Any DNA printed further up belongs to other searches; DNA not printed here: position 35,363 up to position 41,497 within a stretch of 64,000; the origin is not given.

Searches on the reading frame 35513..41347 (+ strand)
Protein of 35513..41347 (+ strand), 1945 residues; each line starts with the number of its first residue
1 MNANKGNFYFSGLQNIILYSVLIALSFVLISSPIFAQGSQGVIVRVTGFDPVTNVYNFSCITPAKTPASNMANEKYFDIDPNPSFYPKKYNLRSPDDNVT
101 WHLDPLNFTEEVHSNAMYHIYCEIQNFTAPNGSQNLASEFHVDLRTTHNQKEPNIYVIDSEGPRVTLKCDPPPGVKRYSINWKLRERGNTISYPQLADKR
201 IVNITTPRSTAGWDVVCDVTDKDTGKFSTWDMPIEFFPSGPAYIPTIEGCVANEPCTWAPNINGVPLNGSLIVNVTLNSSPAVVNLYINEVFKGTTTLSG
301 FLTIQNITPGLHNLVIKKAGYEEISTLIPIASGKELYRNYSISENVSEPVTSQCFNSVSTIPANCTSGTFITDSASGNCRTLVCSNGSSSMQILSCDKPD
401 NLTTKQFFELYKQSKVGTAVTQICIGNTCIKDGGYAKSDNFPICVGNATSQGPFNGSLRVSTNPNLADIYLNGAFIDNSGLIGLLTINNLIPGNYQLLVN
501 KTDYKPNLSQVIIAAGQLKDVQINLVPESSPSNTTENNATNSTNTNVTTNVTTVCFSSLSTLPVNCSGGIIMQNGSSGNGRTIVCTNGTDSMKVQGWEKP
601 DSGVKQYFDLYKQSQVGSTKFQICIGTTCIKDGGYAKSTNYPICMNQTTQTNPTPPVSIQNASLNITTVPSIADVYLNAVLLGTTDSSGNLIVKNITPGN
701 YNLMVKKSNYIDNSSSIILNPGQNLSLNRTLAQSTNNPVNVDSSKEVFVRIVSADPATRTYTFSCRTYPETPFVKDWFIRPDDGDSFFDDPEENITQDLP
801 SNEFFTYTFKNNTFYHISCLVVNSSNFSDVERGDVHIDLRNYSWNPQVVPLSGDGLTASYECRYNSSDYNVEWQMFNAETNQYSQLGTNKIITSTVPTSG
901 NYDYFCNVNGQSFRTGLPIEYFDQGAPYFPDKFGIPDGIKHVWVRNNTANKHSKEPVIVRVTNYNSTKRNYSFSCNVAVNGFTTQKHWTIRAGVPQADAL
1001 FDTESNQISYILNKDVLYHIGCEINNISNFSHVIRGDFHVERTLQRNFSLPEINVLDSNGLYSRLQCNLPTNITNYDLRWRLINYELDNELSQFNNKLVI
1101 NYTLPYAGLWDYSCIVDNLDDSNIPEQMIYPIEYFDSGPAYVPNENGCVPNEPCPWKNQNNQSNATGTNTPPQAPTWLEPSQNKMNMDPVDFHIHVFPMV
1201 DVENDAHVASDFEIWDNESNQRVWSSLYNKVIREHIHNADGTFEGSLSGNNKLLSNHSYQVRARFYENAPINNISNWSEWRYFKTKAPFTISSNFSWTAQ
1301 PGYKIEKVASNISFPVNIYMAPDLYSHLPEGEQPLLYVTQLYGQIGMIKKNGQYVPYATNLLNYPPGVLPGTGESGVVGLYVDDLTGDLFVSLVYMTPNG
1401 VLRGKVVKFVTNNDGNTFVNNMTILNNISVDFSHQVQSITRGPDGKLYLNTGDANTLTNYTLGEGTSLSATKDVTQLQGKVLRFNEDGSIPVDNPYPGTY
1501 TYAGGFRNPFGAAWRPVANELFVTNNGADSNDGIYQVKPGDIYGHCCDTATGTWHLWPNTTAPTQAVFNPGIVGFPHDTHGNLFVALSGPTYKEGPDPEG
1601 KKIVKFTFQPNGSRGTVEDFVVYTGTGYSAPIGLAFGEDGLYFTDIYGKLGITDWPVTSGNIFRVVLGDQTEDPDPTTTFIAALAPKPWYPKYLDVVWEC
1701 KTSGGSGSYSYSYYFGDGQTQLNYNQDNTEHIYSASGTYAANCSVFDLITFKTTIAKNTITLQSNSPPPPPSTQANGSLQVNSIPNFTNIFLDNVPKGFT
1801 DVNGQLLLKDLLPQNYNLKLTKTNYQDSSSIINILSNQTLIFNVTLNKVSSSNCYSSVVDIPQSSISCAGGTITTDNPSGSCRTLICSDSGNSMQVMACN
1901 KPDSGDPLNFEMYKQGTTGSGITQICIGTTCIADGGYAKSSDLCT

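Call 3: search_protein_families(library=pfam, proteins=[window:35513-41347:+], max_evalue=0.01)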
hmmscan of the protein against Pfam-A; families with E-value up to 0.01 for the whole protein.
window:35513-41347:+ (1945 aa): 8 families
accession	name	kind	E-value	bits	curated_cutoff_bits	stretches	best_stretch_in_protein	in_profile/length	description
PF08308.17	PEGA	-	3.9e-23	81.6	20.8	4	663-734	3-70/71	PEGA domain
PF07995.17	GSDH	-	3e-20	73.2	25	1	1336-1546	15-220/332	Glucose / Sorbosone dehydrogenase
PF13620.12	CarboxypepD_reg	-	2.7e-14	53.7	32.3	1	683-731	32-81/82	Carboxypeptidase regulatory-like domain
PF13715.12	CarbopepD_reg_2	-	1.7e-09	38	32.2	0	683-737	27-82/88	CarboxypepD_reg-like domain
PF14686.12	fn3_3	-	6.6e-06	26.2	24.4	0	684-724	30-72/75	Polysaccharide lyase family 4, domain II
PF18911.6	PKD_4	-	0.00045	20.6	27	1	1703-1747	29-70/85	PKD domain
PF00801.26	PKD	-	0.0031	17.9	23.5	1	1708-1747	29-67/80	PKD domain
PF07495.19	Y_Y_Y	-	0.0058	16.9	26.6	0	470-503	16-48/65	Y_Y_Y domain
